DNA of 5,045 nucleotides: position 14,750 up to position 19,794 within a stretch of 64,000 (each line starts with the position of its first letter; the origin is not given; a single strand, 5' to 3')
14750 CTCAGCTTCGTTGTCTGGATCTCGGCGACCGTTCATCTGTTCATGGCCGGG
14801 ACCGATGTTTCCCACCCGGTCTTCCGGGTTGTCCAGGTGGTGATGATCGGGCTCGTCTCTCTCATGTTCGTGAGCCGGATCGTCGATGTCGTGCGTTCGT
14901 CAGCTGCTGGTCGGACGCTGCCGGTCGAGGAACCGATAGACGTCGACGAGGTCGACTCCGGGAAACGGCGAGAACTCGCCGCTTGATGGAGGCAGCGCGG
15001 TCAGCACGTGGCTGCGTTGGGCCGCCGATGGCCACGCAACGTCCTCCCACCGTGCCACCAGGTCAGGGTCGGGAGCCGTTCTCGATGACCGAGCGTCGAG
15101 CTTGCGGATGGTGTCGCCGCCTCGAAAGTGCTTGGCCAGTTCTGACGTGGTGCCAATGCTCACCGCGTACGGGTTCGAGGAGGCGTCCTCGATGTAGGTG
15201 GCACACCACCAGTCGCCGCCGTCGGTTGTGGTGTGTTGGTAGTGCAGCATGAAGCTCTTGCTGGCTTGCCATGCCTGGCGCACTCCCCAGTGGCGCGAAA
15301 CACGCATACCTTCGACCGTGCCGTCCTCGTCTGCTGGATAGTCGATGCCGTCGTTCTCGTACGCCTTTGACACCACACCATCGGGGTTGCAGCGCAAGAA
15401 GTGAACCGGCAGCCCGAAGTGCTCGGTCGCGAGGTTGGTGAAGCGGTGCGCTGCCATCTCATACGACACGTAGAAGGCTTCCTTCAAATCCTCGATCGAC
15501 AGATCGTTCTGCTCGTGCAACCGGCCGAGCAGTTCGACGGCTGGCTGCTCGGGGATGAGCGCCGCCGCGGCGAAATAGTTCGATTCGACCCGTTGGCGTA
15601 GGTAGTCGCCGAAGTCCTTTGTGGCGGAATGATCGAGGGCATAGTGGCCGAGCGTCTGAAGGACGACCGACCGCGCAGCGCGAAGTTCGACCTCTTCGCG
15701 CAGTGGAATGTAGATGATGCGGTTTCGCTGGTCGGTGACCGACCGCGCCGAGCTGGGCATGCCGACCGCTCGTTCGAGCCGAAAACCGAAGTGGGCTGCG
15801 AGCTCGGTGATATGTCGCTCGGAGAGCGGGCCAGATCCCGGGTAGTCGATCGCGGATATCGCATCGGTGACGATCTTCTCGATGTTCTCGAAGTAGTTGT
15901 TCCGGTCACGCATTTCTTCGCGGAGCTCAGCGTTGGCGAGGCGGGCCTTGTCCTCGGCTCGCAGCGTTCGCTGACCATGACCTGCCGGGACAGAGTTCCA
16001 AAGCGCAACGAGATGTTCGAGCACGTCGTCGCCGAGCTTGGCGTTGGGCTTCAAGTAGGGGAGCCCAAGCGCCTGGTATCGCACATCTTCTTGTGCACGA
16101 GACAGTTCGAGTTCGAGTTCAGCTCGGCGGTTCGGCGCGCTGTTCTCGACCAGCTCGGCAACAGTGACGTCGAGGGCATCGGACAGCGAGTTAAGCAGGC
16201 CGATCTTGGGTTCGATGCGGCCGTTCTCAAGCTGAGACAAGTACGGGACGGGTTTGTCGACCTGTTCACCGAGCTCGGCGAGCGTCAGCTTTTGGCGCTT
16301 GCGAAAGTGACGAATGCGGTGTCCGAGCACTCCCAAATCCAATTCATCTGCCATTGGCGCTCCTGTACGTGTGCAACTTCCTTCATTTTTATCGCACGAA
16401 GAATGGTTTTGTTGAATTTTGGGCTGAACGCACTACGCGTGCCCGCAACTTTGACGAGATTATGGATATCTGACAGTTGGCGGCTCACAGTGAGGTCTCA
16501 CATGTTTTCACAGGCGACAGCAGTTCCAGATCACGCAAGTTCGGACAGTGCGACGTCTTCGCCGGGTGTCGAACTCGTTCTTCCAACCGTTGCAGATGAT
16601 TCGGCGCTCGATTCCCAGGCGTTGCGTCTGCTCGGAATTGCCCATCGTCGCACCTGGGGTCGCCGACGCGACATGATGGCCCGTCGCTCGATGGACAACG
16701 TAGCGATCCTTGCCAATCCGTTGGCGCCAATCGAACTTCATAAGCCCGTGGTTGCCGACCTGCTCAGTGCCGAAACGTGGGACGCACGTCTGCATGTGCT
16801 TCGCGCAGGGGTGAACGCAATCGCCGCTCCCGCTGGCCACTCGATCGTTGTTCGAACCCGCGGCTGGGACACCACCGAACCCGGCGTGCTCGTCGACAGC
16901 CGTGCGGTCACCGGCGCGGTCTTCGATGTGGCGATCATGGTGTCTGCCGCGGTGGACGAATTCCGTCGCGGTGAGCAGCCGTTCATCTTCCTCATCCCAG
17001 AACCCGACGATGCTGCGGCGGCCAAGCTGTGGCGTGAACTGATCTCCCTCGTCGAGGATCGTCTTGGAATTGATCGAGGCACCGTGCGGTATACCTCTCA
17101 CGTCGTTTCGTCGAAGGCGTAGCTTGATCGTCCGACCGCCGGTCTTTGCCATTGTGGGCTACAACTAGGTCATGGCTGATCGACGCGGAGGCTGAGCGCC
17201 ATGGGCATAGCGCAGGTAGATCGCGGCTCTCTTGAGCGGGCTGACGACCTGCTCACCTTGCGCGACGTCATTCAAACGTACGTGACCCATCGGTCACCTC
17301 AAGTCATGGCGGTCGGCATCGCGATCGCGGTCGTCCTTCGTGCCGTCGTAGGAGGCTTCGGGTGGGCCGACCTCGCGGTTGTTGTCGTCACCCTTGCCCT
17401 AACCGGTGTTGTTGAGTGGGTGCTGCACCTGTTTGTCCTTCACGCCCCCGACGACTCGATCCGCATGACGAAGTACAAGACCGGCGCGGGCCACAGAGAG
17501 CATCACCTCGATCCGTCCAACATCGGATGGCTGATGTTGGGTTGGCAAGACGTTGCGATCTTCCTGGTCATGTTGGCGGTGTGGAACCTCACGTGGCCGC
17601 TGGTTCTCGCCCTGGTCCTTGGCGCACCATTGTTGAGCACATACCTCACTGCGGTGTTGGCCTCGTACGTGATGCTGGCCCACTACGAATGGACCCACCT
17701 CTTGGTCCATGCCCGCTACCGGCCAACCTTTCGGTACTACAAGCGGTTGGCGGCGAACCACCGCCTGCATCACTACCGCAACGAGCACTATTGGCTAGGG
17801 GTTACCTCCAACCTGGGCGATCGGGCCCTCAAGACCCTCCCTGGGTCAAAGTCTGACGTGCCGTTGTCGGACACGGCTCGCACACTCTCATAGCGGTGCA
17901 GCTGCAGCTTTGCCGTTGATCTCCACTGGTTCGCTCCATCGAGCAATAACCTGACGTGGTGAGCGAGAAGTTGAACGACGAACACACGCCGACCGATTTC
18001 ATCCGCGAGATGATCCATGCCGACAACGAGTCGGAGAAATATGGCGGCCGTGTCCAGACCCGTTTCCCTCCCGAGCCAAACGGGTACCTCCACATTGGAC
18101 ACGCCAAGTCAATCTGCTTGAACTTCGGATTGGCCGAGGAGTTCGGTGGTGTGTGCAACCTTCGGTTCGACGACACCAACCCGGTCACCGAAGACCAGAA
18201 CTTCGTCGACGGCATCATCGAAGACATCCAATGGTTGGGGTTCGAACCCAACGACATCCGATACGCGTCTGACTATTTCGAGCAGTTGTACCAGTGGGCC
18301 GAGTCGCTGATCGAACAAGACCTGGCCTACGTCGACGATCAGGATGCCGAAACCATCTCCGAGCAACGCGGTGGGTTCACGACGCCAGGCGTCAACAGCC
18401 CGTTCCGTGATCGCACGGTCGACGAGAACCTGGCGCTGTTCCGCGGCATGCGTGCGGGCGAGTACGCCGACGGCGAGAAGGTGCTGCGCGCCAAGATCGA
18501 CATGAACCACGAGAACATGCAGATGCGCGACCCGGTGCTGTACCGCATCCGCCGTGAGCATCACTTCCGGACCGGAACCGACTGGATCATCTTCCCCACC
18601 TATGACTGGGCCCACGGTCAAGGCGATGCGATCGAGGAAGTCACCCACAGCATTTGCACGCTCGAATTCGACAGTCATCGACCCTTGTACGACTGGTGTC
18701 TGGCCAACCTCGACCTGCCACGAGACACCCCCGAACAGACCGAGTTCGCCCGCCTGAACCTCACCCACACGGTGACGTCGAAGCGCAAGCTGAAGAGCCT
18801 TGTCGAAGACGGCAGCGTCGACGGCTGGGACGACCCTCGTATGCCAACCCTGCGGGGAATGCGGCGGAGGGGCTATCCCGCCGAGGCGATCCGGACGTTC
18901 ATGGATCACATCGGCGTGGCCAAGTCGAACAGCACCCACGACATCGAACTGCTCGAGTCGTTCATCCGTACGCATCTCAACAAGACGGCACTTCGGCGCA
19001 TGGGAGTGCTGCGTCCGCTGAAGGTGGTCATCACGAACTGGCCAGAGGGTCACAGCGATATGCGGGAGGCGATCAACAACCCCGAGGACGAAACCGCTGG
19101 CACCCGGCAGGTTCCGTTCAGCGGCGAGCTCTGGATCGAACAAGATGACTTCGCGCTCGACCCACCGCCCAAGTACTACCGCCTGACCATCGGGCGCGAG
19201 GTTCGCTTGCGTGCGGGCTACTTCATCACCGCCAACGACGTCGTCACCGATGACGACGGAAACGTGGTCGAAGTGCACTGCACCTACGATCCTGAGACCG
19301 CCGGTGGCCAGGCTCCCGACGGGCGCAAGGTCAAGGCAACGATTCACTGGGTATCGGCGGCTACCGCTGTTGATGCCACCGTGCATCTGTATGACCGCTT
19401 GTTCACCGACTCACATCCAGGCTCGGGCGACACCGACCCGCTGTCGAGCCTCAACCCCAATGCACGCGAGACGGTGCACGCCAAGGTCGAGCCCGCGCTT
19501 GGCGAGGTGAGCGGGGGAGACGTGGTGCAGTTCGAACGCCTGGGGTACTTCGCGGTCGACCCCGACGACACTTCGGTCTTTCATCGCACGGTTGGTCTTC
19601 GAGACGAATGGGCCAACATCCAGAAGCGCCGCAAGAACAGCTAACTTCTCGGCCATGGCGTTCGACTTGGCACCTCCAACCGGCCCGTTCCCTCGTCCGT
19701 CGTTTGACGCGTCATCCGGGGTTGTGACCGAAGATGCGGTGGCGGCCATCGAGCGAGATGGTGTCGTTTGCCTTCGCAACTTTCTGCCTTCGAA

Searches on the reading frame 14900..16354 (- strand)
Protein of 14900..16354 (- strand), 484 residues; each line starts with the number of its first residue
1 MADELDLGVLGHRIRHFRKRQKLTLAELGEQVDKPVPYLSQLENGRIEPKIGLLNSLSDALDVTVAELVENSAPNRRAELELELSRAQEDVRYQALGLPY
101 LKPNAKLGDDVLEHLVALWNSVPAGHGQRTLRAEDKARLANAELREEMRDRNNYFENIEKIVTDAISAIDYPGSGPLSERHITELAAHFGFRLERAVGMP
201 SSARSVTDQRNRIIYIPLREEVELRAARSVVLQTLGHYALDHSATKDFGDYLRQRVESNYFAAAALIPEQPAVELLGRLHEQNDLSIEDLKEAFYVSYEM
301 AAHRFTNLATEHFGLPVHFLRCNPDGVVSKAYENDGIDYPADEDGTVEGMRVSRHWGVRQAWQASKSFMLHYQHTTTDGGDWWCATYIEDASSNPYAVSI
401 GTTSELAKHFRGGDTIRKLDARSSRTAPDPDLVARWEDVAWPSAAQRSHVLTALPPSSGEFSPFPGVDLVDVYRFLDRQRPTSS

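Call 48: search_protein_families(library=pfam, proteins=[window:14900-16354:-], max_evalue=0.0001)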
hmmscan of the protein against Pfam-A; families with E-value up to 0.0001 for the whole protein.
window:14900-16354:- (484 aa): 3 families
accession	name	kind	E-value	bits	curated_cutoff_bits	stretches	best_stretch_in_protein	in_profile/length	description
PF01381.28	HTH_3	-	3.7e-11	43.3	23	1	14-68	1-55/55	Helix-turn-helix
PF13560.12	HTH_31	-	6.5e-11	42.8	27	1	10-68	2-61/64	Helix-turn-helix domain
PF06114.19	Peptidase_M78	-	1.4e-08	35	22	1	198-305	15-122/123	IrrE N-terminal-like domain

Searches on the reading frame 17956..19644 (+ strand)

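Call 48: search_protein_families(library=pfam, proteins=[window:17956-19644:+], max_evalue=0.0001)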
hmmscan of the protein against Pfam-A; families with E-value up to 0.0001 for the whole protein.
window:17956-19644:+ (562 aa): 3 families
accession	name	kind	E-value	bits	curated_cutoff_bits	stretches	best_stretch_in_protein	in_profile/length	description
PF00749.27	tRNA-synt_1c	-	1.6e-98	329.9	23.4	1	33-342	2-313/314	tRNA synthetases class I (E and Q), catalytic domain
PF03950.23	tRNA-synt_1c_C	-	9.8e-27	93.5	23.9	1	345-445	1-91/91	tRNA synthetases class I (E and Q), anti-codon binding domain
PF20974.2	tRNA-synt_1c_C2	-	8.3e-20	71.7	23.9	1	462-535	1-69/69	tRNA synthetases class I (E and Q), anti-codon binding domain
